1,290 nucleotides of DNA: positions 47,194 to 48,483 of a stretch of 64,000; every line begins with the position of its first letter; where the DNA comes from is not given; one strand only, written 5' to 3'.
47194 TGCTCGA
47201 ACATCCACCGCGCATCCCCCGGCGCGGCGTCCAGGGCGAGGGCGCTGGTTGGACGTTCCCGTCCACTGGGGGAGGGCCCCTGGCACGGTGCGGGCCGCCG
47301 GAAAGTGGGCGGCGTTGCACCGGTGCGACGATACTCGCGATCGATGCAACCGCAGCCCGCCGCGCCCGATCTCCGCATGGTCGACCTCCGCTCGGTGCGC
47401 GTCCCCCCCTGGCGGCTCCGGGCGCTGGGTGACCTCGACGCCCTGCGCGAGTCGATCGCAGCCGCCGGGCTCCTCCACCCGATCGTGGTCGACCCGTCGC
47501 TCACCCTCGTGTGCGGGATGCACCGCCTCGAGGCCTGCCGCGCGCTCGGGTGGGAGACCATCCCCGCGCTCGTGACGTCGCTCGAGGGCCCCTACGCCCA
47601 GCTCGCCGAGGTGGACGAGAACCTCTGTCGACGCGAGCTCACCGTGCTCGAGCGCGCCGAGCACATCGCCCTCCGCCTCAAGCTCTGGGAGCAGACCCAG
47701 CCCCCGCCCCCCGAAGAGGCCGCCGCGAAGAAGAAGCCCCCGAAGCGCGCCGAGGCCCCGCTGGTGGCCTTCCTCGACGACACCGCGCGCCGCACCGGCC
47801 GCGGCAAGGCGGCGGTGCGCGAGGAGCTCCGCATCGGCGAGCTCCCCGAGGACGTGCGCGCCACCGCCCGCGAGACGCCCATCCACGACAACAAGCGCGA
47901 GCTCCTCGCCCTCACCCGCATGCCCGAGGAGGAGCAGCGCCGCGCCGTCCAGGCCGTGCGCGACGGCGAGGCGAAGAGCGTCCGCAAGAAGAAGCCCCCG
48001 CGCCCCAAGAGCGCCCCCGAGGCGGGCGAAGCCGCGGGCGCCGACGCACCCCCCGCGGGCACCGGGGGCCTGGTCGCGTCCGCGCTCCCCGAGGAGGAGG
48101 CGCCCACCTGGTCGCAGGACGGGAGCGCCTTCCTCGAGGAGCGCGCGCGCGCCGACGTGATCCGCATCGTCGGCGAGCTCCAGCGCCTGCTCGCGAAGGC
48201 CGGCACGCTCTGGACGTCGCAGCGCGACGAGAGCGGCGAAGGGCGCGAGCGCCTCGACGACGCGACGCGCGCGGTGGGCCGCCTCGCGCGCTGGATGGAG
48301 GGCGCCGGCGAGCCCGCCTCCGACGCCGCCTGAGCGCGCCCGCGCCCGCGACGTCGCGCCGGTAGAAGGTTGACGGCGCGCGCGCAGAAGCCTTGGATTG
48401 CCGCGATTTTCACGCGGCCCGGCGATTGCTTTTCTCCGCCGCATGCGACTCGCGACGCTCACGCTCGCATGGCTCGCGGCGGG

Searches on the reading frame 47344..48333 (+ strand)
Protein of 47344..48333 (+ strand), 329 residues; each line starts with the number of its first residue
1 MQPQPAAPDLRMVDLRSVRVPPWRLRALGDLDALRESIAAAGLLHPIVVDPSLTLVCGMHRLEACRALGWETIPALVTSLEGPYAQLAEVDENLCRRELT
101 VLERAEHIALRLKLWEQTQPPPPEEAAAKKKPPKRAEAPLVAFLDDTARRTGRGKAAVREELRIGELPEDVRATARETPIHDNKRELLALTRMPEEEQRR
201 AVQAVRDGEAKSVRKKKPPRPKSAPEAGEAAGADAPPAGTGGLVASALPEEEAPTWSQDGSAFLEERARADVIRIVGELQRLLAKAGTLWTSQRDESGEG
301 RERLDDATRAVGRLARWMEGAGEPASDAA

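Call 12: search_protein_families(library=pfam, proteins=[window:47344-48333:+], max_evalue=0.01)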
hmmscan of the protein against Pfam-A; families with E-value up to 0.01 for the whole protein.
window:47344-48333:+ (329 aa): 2 families
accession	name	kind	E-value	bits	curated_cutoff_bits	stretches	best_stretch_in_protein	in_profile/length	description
PF02195.25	ParB_N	-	6.9e-07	29.7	26.3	1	19-86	15-86/95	ParB N-terminal domain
PF17762.8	HTH_ParB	-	0.0097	16.5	22.6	0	146-208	25-86/102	ParB HTH domain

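Call 13: find_encoding_contigs(protein=window:47344-48333:+, flank=6000, max_places=8)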
Protein window:47344-48333:+ (329 aa): no gene with exactly this product is on record in the collection.

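Call 14: find_related_loci(query=window:47344-48330:+, collection=genome_contigs, flank=6000)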
Query window:47344-48330:+ (329 aa) in genome_contigs; peptide patterns used: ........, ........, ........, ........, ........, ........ (x = any residue, [..] = any of these).
164 stretches matched a pattern; 6 encode a relative of the query (tblastn E <= 1e-3); 6 distinct loci.
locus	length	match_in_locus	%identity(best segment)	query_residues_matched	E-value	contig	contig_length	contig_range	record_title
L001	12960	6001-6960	82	1-329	2e-168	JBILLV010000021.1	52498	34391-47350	MAG: Polyangiales bacterium isolate ME2017-08-08_3300044911_group7_bin125 Rohwer_bin1484_scaffold_402_c1, whole genome s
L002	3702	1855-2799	84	1-320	1e-170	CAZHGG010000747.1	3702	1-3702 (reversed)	MAG TPA_asm: uncultured Polyangiaceae bacterium isolate SRP189682_co1_306 genome assembly, contig: NODE_79496_length_370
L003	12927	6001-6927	62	10-322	4e-112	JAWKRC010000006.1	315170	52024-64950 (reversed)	MAG: Polyangiales bacterium isolate ABC2.122 ABC2.122.fa-6, whole genome shotgun sequence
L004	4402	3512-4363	61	10-321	3e-103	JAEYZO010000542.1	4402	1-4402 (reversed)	MAG: Proteobacteria bacterium isolate OH_CBlB_99 k127_920715, whole genome shotgun sequence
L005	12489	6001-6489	39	34-199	5e-21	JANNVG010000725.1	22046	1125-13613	MAG: Fimbriiglobus sp. isolate VAR_34_metabat_60 VAR_34_k141_1069398, whole genome shotgun sequence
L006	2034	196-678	32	31-173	5e-18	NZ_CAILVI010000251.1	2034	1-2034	MAG: uncultured Thiodictyon sp. isolate D14_bin-1308, whole genome shotgun sequence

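Call 37: find_homologous_proteins(query=window:47344-48333:+, max_evalue=1e-10)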
Query window:47344-48333:+ (329 aa): 59 proteins with E <= 1e-10 among 8000 candidates.
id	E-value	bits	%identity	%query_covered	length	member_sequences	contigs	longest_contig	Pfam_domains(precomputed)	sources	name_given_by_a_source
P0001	4.4e-206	702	100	100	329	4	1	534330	PF02195.27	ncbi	ncbi:MAG: ParB N-terminal domain-containing protein [Polyangiales bacterium]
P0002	3.1e-164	564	85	94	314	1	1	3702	PF02195.27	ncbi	-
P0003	6.6e-161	553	82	100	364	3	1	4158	PF02195.27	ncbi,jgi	jgi:ParB-like chromosome segregation protein Spo0J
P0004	1.1e-159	549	83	100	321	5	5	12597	PF02195.27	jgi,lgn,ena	-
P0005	4.7e-159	547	82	100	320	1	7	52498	PF02195.27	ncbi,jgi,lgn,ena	jgi:ParB family chromosome partitioning protein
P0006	5.9e-159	547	82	100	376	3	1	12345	PF02195.27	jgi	-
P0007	2.2e-146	506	82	94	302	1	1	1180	PF02195.27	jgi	-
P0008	7.8e-122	425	68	97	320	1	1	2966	PF02195.27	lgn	-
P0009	4.7e-120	419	66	95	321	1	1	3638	PF02195.27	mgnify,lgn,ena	mgnify:CR=1 FL=1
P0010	1.9e-114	401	66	91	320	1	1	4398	PF02195.27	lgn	-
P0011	1.1e-109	385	65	95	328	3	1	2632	PF02195.27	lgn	-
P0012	1.6e-105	371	62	96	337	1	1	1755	PF02195.27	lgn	-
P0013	7.7e-102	359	59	96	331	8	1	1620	PF02195.27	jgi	-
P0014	3.5e-100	354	59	95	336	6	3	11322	PF02195.27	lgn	-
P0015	6.7e-100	353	62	94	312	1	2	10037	PF02195.27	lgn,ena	-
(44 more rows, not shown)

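Call 38: find_encoding_contigs(protein=P0004, flank=4000, max_places=6)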
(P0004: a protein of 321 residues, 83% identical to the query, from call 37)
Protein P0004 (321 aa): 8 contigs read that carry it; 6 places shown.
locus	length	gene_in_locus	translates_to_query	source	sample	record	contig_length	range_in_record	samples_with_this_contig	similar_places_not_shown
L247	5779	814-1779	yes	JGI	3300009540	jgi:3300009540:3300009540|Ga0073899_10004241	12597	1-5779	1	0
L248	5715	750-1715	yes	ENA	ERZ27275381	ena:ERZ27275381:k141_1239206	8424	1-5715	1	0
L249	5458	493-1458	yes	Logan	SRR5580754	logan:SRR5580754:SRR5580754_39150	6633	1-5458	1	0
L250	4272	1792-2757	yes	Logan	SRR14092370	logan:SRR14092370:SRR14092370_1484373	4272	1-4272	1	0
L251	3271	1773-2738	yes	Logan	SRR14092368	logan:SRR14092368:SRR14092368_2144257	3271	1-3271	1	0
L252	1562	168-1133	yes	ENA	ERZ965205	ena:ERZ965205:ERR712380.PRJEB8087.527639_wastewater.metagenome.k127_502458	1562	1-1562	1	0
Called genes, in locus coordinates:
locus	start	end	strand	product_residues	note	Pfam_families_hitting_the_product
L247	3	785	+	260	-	?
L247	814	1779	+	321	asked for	PF02195:ParB_N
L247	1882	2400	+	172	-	-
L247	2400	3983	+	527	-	PF11617:Cu-binding_MopE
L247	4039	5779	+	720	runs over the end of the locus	-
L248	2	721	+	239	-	?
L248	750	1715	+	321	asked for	PF02195:ParB_N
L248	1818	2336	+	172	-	-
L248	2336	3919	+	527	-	PF11617:Cu-binding_MopE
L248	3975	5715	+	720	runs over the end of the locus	-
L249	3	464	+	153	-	?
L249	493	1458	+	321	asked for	PF02195:ParB_N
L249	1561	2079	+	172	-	-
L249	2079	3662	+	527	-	PF11617:Cu-binding_MopE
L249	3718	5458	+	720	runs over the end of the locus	-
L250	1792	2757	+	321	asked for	PF02195:ParB_N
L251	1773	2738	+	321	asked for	PF02195:ParB_N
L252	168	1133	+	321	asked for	PF02195:ParB_N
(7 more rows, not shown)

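Call 39: find_encoding_contigs(protein=P0006, flank=4000, max_places=4)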
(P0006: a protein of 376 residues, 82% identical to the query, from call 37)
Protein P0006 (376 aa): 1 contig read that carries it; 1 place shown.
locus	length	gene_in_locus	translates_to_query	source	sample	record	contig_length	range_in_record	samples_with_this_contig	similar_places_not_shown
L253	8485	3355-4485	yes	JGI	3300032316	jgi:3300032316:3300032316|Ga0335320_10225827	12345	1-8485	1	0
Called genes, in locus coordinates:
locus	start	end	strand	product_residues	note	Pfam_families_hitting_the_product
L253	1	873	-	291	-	?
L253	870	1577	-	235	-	PF00440:TetR_N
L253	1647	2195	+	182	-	-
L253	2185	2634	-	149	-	-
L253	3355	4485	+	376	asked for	PF02195:ParB_N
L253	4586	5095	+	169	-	-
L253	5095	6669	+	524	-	PF11617:Cu-binding_MopE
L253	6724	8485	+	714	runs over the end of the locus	-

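Call 40: find_encoding_contigs(protein=P0003, flank=4000, max_places=4)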
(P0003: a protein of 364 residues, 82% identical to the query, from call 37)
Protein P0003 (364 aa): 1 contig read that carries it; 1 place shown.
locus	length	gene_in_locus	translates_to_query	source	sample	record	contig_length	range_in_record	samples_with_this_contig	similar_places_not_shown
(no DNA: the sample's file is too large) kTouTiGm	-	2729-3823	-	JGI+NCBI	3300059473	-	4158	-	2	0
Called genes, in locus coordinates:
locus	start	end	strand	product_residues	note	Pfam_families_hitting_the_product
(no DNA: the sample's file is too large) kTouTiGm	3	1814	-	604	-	?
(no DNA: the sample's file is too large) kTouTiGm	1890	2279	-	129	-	-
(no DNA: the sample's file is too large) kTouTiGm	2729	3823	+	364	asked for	PF02195:ParB_N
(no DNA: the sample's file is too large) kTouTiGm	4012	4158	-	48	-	?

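Call 41: find_encoding_contigs(protein=P0005, flank=4500, max_places=8)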
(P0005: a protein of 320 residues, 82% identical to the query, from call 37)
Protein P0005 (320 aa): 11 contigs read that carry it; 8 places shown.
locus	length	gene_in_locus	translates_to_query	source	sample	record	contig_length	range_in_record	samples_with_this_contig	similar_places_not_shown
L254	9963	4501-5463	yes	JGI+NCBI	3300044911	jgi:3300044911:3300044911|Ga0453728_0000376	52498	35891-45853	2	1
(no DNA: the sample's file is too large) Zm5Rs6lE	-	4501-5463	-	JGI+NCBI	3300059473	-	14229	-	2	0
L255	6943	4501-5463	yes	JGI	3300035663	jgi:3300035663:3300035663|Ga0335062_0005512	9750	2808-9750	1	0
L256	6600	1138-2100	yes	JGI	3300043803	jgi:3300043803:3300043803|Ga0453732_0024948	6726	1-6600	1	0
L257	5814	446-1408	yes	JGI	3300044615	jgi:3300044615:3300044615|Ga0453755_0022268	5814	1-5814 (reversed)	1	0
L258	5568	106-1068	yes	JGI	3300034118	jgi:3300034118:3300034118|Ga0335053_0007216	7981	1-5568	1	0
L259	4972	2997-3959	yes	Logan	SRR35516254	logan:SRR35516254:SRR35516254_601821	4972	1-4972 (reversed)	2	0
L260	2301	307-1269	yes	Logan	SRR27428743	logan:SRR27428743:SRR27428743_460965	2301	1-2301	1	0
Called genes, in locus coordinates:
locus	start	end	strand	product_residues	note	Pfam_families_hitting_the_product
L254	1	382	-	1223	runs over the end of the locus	PF13191:AAA_16, PF13424:TPR_12 (weak), PF17874:TPR_MalT, PF13424:TPR_12 (weak), PF00158:Sigma54_activat, PF14532:Sigma54_activ_2, PF25601:AAA_lid_14, PF02954:HTH_8, +5 more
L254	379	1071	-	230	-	PF00440:TetR_N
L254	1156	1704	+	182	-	-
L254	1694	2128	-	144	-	-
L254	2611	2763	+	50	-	-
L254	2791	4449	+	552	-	-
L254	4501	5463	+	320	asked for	PF02195:ParB_N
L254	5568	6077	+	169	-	-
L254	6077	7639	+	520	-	PF11617:Cu-binding_MopE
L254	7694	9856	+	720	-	-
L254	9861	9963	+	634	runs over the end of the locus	PF25390:WD40_RLD, PF00415:RCC1 (weak), PF13540:RCC1_2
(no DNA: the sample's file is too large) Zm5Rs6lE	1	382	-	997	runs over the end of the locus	?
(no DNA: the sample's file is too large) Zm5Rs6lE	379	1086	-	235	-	PF00440:TetR_N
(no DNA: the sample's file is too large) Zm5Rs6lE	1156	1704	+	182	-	-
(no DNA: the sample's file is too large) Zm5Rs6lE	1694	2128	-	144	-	-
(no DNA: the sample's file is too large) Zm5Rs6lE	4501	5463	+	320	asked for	PF02195:ParB_N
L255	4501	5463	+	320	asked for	PF02195:ParB_N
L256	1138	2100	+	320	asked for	PF02195:ParB_N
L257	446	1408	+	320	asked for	PF02195:ParB_N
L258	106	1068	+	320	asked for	PF02195:ParB_N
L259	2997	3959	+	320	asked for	PF02195:ParB_N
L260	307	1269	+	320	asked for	PF02195:ParB_N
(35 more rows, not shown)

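Call 42: find_encoding_contigs(protein=P0010, flank=4500, max_places=3)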
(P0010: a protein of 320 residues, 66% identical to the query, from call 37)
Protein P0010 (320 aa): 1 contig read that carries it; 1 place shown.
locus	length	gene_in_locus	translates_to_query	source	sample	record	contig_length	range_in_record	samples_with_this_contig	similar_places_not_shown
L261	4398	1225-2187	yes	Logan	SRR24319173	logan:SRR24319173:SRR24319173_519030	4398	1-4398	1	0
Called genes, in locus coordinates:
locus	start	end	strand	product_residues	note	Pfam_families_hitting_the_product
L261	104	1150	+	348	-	PF00069:Pkinase (faint)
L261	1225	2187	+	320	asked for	PF02195:ParB_N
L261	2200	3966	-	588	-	-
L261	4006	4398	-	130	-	?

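Call 43: find_encoding_contigs(protein=P0009, flank=4500, max_places=3)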
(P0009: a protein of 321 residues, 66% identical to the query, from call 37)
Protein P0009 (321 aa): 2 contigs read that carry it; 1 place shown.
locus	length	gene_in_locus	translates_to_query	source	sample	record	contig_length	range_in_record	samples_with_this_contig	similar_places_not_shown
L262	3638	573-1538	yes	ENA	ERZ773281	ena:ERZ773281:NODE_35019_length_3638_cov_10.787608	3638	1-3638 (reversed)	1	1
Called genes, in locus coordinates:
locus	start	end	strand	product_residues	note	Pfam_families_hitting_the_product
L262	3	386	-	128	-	?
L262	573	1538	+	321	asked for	PF02195:ParB_N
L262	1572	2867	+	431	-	-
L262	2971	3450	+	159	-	PF01668:SmpB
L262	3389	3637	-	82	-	?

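Call 49: search_protein_families(library=pfam, proteins=[L001:4288-5949:+, L001:3194-3628:-], max_evalue=0.01)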
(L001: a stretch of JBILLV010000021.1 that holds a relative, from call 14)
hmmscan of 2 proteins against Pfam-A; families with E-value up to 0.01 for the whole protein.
L001:4288-5949:+ (553 aa): 0 families

L001:3194-3628:- (144 aa): 0 families

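Call 50: find_homologous_proteins(query=L001:2656-3204:+, max_evalue=1e-15)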
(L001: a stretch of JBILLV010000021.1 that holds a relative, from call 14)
Query L001:2656-3204:+ (182 aa): 946 proteins with E <= 1e-15 among 6347 candidates; the best 120 are listed.
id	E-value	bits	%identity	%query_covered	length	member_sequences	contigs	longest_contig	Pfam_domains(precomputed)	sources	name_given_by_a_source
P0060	5.8e-110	384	89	100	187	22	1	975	-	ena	-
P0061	1.4e-85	304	73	94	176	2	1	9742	-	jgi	jgi:hypothetical protein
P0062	2.7e-84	300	72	96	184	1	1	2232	-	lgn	-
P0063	1.9e-79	284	69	100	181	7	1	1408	PF04116.20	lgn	-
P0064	1.5e-77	278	65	99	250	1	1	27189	-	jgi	-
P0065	6.5e-77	276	68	92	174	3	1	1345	PF04116.20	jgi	jgi:sterol desaturase/sphingolipid hydroxylase (fatty acid hydroxylase superfamily)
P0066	9.7e-77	275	67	99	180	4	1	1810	-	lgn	-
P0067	4.1e-76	273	68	86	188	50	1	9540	-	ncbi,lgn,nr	ncbi:MAG: hypothetical protein JWM10_1729 [Myxococcaceae bacterium]|nr:hypothetical protein [Myxococ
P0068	4.4e-76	273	64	95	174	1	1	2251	PF04116.20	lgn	-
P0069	1.6e-75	271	66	88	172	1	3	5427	PF04116.20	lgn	-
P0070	3.7e-75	270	70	86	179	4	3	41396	-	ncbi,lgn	-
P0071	5.7e-75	269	67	88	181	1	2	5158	PF04116.20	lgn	-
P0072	1.2e-74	268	68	86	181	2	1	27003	-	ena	-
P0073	1.4e-74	268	71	88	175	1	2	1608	-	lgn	-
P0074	4.1e-74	267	62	99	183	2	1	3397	PF04116.20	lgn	-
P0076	6.6e-74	266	64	88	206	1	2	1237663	PF04116.20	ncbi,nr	ncbi:MAG: hypothetical protein KC635_07005 [Myxococcales bacterium]|nr:hypothetical protein [Myxococ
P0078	2.0e-73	264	68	88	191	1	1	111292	PF04116.20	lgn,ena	-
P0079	2.7e-73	264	65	93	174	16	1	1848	PF04116.20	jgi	jgi:sterol desaturase/sphingolipid hydroxylase (fatty acid hydroxylase superfamily)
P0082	1.1e-72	262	61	100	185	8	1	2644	PF04116.20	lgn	-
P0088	5.9e-72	259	65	92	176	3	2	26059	PF04116.20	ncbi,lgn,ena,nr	ncbi:MAG: hypothetical protein KC503_18370 [Myxococcales bacterium]|nr:hypothetical protein [Myxococ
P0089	6.7e-72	259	62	97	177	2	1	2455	PF04116.20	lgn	-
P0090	7.3e-72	259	63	100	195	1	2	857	PF04116.20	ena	-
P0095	1.4e-71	258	64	88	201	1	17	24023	PF04116.20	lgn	-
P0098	2.0e-71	258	65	92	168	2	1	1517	PF04116.20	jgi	jgi:sterol desaturase/sphingolipid hydroxylase (fatty acid hydroxylase superfamily)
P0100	2.1e-71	258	64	85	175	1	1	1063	PF04116.20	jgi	jgi:hypothetical protein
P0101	2.3e-71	258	66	85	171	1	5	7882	PF04116.20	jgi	jgi:sterol desaturase/sphingolipid hydroxylase (fatty acid hydroxylase superfamily)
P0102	2.7e-71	257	60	100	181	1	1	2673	PF04116.20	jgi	-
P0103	2.7e-71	257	65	90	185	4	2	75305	PF04116.20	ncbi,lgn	-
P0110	1.2e-70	255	61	98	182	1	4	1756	PF04116.20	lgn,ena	-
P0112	1.6e-70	255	66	85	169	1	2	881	PF04116.20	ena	-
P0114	2.0e-70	254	66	88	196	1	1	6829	PF04116.20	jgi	-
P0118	2.9e-70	254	63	93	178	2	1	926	PF04116.20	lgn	-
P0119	3.1e-70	254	59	98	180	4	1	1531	PF04116.20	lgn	-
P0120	3.4e-70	254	60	96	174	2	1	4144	PF04116.20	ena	-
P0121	3.6e-70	254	63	92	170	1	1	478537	PF04116.20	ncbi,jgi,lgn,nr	ncbi:MAG TPA: sterol desaturase family protein [Polyangiaceae bacterium]|jgi:sterol desaturase/sphin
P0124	6.4e-70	253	65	91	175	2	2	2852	PF04116.20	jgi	jgi:sterol desaturase/sphingolipid hydroxylase (fatty acid hydroxylase superfamily)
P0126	8.3e-70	252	61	98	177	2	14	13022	PF04116.20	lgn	-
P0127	8.5e-70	252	66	90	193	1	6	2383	PF04116.20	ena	-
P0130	9.8e-70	252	61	93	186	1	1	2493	PF04116.20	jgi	jgi:sterol desaturase/sphingolipid hydroxylase (fatty acid hydroxylase superfamily)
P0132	1.2e-69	252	63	96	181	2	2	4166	PF04116.20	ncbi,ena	-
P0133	1.3e-69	252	60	99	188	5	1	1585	PF04116.20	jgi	-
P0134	1.7e-69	251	66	89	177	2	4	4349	PF04116.20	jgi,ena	jgi:sterol desaturase/sphingolipid hydroxylase (fatty acid hydroxylase superfamily)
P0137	2.4e-69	251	63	88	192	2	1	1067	PF04116.20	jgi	jgi:sterol desaturase/sphingolipid hydroxylase (fatty acid hydroxylase superfamily)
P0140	3.3e-69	251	64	85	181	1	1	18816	PF04116.20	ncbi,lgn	-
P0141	3.4e-69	250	63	88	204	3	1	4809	PF04116.20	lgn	-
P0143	4.2e-69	250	60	99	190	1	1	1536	PF04116.20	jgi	-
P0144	4.4e-69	250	65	85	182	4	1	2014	PF04116.20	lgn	-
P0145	4.5e-69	250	64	89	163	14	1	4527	PF04116.20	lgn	-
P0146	4.8e-69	250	63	94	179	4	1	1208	PF04116.20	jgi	jgi:sterol desaturase/sphingolipid hydroxylase (fatty acid hydroxylase superfamily)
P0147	5.3e-69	250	61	94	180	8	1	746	PF04116.20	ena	-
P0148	6.2e-69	250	59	100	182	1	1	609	PF04116.20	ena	-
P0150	6.7e-69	250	64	89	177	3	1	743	PF04116.20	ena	-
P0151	7.4e-69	249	61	93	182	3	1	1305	PF04116.20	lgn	-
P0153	1.2e-68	249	64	92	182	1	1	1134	PF04116.20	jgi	jgi:sterol desaturase/sphingolipid hydroxylase (fatty acid hydroxylase superfamily)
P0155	1.2e-68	249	62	93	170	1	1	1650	PF04116.20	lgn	-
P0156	1.2e-68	249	62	86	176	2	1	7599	PF04116.20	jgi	jgi:sterol desaturase/sphingolipid hydroxylase (fatty acid hydroxylase superfamily)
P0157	1.2e-68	249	63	88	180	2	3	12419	PF04116.20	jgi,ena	jgi:sterol desaturase/sphingolipid hydroxylase (fatty acid hydroxylase superfamily)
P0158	1.5e-68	248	65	88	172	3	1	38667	PF04116.20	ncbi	-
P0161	1.9e-68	248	63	86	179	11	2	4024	PF04116.20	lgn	-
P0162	2.0e-68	248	65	92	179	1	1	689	PF04116.20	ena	-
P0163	2.5e-68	248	61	93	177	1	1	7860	PF04116.20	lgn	-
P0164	2.6e-68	248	63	88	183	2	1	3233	PF04116.20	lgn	-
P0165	2.9e-68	247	58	100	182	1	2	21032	PF04116.20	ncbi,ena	-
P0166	3.0e-68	247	61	92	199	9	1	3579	PF04116.20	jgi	jgi:sterol desaturase/sphingolipid hydroxylase (fatty acid hydroxylase superfamily)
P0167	3.0e-68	247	63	88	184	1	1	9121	PF04116.20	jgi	jgi:sterol desaturase/sphingolipid hydroxylase (fatty acid hydroxylase superfamily)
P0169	3.3e-68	247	62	88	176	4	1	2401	PF04116.20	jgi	jgi:hypothetical protein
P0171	3.6e-68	247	65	94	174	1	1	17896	PF04116.20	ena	-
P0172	3.6e-68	247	59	96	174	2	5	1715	PF04116.20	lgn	-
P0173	3.6e-68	247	63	88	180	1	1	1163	PF04116.20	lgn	-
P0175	4.3e-68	247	59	94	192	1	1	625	PF04116.20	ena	-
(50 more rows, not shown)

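Call 51: find_encoding_contigs(protein=P0061, flank=5000, max_places=3)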
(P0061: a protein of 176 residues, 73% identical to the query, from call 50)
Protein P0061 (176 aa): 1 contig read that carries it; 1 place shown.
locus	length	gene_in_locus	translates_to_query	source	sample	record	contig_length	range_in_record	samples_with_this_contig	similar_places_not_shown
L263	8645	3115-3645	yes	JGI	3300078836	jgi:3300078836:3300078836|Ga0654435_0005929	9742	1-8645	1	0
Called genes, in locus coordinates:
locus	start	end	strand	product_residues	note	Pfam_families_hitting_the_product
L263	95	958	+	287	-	PF08323:Glyco_transf_5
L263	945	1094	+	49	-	-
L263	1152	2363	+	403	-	-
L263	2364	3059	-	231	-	PF00440:TetR_N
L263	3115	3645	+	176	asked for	-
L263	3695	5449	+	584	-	PF01433:Peptidase_M1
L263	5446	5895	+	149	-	-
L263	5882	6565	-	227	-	PF00756:Esterase (weak), PF02230:Abhydrolase_2, PF00561:Abhydrolase_1 (weak), PF12146:Hydrolase_4 (faint), PF12697:Abhydrolase_6 (weak), PF01738:DLH (weak), PF00326:Peptidase_S9 (faint)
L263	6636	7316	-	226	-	-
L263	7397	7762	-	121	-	-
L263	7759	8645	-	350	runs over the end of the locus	PF01225:Mur_ligase, PF08245:Mur_ligase_M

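Call 52: find_encoding_contigs(protein=P0064, flank=5000, max_places=3)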
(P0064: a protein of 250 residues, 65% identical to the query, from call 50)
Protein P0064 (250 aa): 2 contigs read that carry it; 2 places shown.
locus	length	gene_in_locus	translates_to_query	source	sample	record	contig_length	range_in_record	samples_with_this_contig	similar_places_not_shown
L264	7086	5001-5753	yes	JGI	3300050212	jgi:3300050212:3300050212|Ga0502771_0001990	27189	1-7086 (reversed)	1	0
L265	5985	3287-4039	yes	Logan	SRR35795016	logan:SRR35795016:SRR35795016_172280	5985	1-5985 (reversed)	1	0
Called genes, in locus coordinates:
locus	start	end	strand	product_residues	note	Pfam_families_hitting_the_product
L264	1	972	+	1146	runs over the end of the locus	-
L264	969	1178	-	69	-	-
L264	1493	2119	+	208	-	-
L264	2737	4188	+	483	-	PF00875:DNA_photolyase, PF03441:FAD_binding_7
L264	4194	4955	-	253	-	PF00440:TetR_N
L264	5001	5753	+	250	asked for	-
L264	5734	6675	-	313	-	PF02811:PHP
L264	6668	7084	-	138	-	?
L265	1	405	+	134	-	?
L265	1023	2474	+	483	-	PF00875:DNA_photolyase, PF03441:FAD_binding_7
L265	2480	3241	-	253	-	PF00440:TetR_N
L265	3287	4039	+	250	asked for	-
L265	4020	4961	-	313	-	PF02811:PHP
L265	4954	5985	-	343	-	?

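Call 53: find_encoding_contigs(protein=P0062, flank=5000, max_places=3)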
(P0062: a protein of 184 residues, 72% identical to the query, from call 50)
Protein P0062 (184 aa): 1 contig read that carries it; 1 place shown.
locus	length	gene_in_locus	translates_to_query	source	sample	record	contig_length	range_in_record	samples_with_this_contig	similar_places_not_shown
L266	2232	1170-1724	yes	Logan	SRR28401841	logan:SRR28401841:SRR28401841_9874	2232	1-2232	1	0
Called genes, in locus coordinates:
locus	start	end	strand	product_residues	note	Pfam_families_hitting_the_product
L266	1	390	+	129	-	?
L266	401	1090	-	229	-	PF00440:TetR_N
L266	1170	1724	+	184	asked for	-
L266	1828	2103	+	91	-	PF00708:Acylphosphatase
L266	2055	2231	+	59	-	?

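Call 74: search_protein_families(library=ncbifam, proteins=[window:47344-48333:+, L001:4288-5949:+], max_evalue=0.001)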
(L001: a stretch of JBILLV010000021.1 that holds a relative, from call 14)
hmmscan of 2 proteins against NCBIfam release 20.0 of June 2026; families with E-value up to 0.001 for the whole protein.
window:47344-48333:+ (329 aa): 4 families
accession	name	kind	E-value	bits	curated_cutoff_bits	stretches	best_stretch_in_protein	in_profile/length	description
TIGR04285.1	nucleoid_noc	exception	3.1e-15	56.2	315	1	30-119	25-117/255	nucleoid occlusion protein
TIGR00180.1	parB_part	domain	6.5e-12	45.6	58.45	1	25-119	23-123/186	ParB/RepB/Spo0J family partition protein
TIGR03454.1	partition_RepB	equivalog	5.2e-07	29.3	201.5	1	30-106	87-168/325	plasmid partitioning protein RepB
TIGR03734.1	PRTRC_parB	hypoth_equivalog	2.4e-06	26.4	278.6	1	30-109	16-103/555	PRTRC system ParB family protein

L001:4288-5949:+ (553 aa): 0 families
